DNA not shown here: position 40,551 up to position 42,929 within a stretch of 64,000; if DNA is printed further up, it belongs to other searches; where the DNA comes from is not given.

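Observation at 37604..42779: Apparent operon: secreted transglutaminase-like protein – cytoplasmic PAS histidine kinase – secreted inactive transglutaminase-like protein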

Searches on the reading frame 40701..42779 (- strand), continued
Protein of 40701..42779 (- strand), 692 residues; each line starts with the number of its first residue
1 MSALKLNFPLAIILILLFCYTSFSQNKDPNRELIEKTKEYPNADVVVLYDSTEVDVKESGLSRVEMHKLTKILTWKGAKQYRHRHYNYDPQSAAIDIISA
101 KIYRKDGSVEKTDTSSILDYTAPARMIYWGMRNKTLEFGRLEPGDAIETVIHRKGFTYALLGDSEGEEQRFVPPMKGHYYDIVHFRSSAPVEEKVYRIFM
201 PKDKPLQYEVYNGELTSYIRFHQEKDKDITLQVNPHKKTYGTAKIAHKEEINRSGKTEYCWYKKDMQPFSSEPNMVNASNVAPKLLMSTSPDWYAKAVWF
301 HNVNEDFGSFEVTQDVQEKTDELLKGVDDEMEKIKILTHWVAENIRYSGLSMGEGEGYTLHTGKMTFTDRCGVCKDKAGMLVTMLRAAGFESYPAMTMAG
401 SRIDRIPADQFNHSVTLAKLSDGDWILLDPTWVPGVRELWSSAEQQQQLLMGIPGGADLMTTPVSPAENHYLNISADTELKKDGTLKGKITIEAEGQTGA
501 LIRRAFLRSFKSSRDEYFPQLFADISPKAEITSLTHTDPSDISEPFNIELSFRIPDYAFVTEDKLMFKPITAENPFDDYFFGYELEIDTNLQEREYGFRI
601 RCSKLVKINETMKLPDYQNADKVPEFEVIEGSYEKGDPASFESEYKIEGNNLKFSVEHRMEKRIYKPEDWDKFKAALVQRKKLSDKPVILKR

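Call 65: search_protein_families(library=pfam, proteins=[L136:5178-5963:+, L147:4890-5894:+, L149:4939-5904:+, L143:847-1614:+, L121:4152-5894:+, L011:8786-9931:+, L048:9470-9901:+, L042:2068-2517:+, L047:9009-9854:+, L135:5143-5985:+], max_evalue=0.1)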
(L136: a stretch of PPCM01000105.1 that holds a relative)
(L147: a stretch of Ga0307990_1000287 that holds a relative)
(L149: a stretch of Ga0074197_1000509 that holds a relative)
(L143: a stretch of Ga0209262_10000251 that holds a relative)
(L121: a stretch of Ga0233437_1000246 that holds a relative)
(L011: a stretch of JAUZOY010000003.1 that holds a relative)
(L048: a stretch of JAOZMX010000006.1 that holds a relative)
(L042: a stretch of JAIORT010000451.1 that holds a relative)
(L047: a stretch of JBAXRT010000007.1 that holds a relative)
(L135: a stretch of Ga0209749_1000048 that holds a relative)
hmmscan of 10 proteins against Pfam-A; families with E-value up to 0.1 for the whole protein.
L136:5178-5963:+ (261 aa): 2 families
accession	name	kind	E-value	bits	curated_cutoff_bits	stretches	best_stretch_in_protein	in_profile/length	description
PF00149.33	Metallophos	-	2.2e-08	35.2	21.5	1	14-223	2-190/191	Calcineurin-like phosphoesterase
PF12850.12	Metallophos_2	-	4.7e-06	27.1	27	1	15-134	3-91/154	Calcineurin-like phosphoesterase superfamily domain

L147:4890-5894:+ (334 aa): 8 families
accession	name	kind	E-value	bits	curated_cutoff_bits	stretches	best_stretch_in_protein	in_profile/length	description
PF01370.27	Epimerase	-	4.5e-30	105.3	20.9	1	18-257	1-240/240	NAD dependent epimerase/dehydratase family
PF16363.11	GDP_Man_Dehyd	-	2.5e-21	76.9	27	1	19-321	1-332/332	GDP-mannose 4,6 dehydratase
PF04321.23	RmlD_sub_bind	-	1.5e-13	50.9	27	1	17-166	2-134/287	RmlD substrate binding domain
PF01073.25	3Beta_HSD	-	3.3e-08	33.3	22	1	19-145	1-132/280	3-beta hydroxysteroid dehydrogenase/isomerase family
PF07993.18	NAD_binding_4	-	5.8e-08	32.6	20.1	1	71-223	79-243/258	Male sterility protein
PF02719.21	Polysacc_synt_2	-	7.9e-08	32.3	20.2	1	18-132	1-128/293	Polysaccharide biosynthesis protein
PF13460.12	NAD_binding_10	-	0.015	15.6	27.2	1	22-187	1-146/184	NAD(P)H-binding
PF08659.16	KR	-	0.039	14.3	22.6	0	18-103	3-82/180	KR domain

L149:4939-5904:+ (321 aa): 0 families

L143:847-1614:+ (255 aa): 3 families
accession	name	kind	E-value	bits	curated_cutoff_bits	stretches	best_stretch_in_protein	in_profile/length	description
PF14125.13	DUF4292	-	0.00092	19.4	23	1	146-239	113-205/209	Domain of unknown function (DUF4292)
PF17131.11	LolA_like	-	0.0076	16.4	30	1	130-234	69-177/184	Outer membrane lipoprotein-sorting protein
PF04788.19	DUF620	-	0.014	15.2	22.5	1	62-110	35-83/243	Protein of unknown function (DUF620)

L121:4152-5894:+ (580 aa): 2 families
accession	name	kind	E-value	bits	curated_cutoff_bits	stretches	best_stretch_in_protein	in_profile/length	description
PF03372.29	Exo_endo_phos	-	1.6e-08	35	24.5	1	214-476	1-225/225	Endonuclease/Exonuclease/phosphatase family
PF18962.6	Por_Secre_tail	-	1.6e-06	28.7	27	1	510-580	8-75/75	Secretion system C-terminal sorting domain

L011:8786-9931:+ (381 aa): 3 families
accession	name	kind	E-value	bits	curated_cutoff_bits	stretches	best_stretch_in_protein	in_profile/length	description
PF00465.25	Fe-ADH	-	7.3e-46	156.3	31.3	1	9-177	1-168/168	Iron-containing alcohol dehydrogenase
PF25137.1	ADH_Fe_C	-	1.8e-30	106.5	27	1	188-369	1-183/194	Fe-containing alcohol dehydrogenase family, C-terminal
PF13685.12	Fe-ADH_2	-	4.7e-10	40.1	28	1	14-109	2-95/149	Iron-containing alcohol dehydrogenase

L048:9470-9901:+ (143 aa): 1 family
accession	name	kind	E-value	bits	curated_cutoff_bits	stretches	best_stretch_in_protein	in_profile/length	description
PF00126.33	HTH_1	-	9.4e-09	35.5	26.6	1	49-103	4-53/60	Bacterial regulatory helix-turn-helix protein, lysR family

L042:2068-2517:+ (149 aa): 5 families
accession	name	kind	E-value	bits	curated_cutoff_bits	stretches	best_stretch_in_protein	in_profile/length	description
PF14437.12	MafB19-deam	-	7.2e-32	110.7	27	1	7-148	2-142/142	MafB19-like deaminase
PF00383.29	dCMP_cyt_deam_1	-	1.7e-26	92.5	25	1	8-105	4-101/102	Cytidine and deoxycytidylate deaminase zinc-binding region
PF14439.12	Bd3614-deam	-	0.00012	22.4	38.5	1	39-95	20-75/113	Bd3614-like deaminase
PF08210.17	APOBEC_N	-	0.013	15.9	25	1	55-92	45-83/170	APOBEC-like N-terminal domain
PF18750.7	SNAD4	-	0.037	14.5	27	1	53-92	29-69/130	Secreted Novel AID/APOBEC-like Deaminase 4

L047:9009-9854:+ (281 aa): 2 families
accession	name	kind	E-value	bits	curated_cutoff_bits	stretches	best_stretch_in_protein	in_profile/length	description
PF00072.30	Response_reg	-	6.7e-16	58.9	30.2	1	6-118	1-107/111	Response regulator receiver domain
PF25061.1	RRM_fung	-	0.046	14.3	27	0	204-236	19-47/85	Fungal RNA-binding domain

L135:5143-5985:+ (280 aa): 3 families
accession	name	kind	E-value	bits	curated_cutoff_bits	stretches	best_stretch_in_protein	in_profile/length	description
PF00072.30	Response_reg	-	2.3e-16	60.4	30.2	1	8-120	1-107/111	Response regulator receiver domain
PF08447.18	PAS_3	-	0.00019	22.1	25.6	1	181-228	2-48/89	PAS fold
PF13426.13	PAS_9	-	0.014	16.1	27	1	177-273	10-102/103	PAS domain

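Call 77: search_protein_families(library=pfam, proteins=[L174:236-1168:+, L174:1208-1558:+, L174:1615-2535:+, L154:6876-8225:+, L154:469-2763:+, L089:13087-13431:+, L089:12072-13076:+, L003:19268-20533:+], max_evalue=0.001)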
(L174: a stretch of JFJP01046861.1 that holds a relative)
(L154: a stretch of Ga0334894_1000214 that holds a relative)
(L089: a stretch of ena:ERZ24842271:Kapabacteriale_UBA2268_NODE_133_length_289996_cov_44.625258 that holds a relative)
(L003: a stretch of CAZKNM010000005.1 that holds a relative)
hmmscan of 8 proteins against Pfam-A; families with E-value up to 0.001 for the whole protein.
L174:236-1168:+ (310 aa): 3 families
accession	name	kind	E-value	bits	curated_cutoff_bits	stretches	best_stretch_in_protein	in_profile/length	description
PF02518.31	HATPase_c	-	4.6e-23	82.2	26.4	1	200-308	2-108/111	Histidine kinase-, DNA gyrase B-, and HSP90-like ATPase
PF00512.31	HisKA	-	2.7e-13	50.2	26.9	1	87-153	2-65/66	His Kinase A (phospho-acceptor) domain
PF13589.12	HATPase_c_3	-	1.6e-06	28.6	25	1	205-277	4-82/137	Histidine kinase-, DNA gyrase B-, and HSP90-like ATPase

L174:1208-1558:+ (116 aa): 0 families

L174:1615-2535:+ (306 aa): 1 family
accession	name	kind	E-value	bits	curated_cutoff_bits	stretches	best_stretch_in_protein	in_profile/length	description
PF03741.22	TerC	-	1.3e-52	178.5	27.8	1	70-272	2-177/178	Integral membrane protein TerC family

L154:6876-8225:+ (449 aa): 3 families
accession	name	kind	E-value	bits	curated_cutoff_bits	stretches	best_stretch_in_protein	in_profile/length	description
PF02518.31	HATPase_c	-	6.2e-22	78.6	26.4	1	337-445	3-109/111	Histidine kinase-, DNA gyrase B-, and HSP90-like ATPase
PF00512.31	HisKA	-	2.5e-05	24.6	26.9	1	224-290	2-65/66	His Kinase A (phospho-acceptor) domain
PF13581.12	HATPase_c_2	-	0.00018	21.9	27.4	1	337-421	29-110/127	Histidine kinase-like ATPase domain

L154:469-2763:+ (764 aa): 8 families
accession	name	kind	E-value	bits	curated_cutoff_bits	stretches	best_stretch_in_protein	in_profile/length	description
PF02743.24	dCache_1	-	1.6e-16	61.1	45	1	56-284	21-230/240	Cache domain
PF13185.12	GAF_2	-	1.8e-13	51.3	28.6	1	461-596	4-135/136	GAF domain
PF08448.16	PAS_4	-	9.7e-13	48.8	23.1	1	657-760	5-107/110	PAS fold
PF13426.13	PAS_9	-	8.6e-11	42.5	27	1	659-758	4-101/103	PAS domain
PF01590.32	GAF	-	1.9e-09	38.6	22.4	1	497-595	35-132/133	GAF domain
PF00989.32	PAS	-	1.3e-08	35.2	22.6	1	647-758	3-113/113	PAS fold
PF08447.18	PAS_3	-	1.5e-07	32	25.6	1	669-754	1-88/89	PAS fold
PF13492.12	GAF_3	-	0.00076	20.3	27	0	546-596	75-127/129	GAF domain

L089:13087-13431:+ (114 aa): 2 families
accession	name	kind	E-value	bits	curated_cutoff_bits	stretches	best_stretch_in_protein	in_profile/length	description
PF01740.26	STAS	-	3.9e-12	46.3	22.6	1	13-110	12-106/106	STAS domain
PF13466.11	STAS_2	-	3.4e-07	30.8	29.2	1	21-72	7-57/80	STAS domain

L089:12072-13076:+ (334 aa): 3 families
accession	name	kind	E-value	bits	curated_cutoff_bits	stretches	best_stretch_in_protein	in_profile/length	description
PF02518.31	HATPase_c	-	8.4e-27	94.2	26.4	1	219-325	5-109/111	Histidine kinase-, DNA gyrase B-, and HSP90-like ATPase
PF00512.31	HisKA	-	5.5e-06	26.8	26.9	1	102-170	1-66/66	His Kinase A (phospho-acceptor) domain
PF13589.12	HATPase_c_3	-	5.2e-05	23.7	25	1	219-290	2-76/137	Histidine kinase-, DNA gyrase B-, and HSP90-like ATPase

L003:19268-20533:+ (421 aa): 6 families
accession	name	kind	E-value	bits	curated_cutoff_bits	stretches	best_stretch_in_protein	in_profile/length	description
PF02518.31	HATPase_c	-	6.9e-23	81.6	26.4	1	310-420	2-110/111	Histidine kinase-, DNA gyrase B-, and HSP90-like ATPase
PF00512.31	HisKA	-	2.7e-13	50.2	26.9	1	197-263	2-65/66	His Kinase A (phospho-acceptor) domain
PF00989.32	PAS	-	1.5e-07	31.9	22.6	1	63-173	2-113/113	PAS fold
PF13426.13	PAS_9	-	1.6e-07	31.9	27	1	73-175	2-103/103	PAS domain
PF08448.16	PAS_4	-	1.6e-06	28.8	23.1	1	69-177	2-109/110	PAS fold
PF13188.13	PAS_8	-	0.00083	19.6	21.8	0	62-119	1-55/65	PAS domain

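Call 80: search_protein_families(library=pfam, proteins=[L058:13833-15935:+], max_evalue=0.001)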
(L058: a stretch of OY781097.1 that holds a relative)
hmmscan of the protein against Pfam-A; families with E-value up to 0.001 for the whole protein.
L058:13833-15935:+ (700 aa): 8 families
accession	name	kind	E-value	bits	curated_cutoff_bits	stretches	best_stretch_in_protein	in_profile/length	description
PF06580.19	His_kinase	-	4.3e-19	69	25.2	1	483-560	4-81/81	Histidine kinase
PF13424.12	TPR_12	-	1e-12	48.5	30.1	1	258-311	6-61/77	Tetratricopeptide repeat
PF00515.34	TPR_1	-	5e-10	39.2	27.8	1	337-366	3-32/34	Tetratricopeptide repeat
PF07719.23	TPR_2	-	8.2e-09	35.4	27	0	338-365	4-31/34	Tetratricopeptide repeat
PF13374.12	TPR_10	-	5.2e-08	33.1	27.5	0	336-365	3-32/42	Tetratricopeptide repeat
PF13181.12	TPR_8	-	1.7e-06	28.2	25.7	1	337-364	3-30/34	Tetratricopeptide repeat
PF02518.31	HATPase_c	-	2.2e-05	25.3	26.4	1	585-639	13-56/111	Histidine kinase-, DNA gyrase B-, and HSP90-like ATPase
PF13428.12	TPR_14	-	0.00034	21.4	23.5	0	341-368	7-34/44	Tetratricopeptide repeat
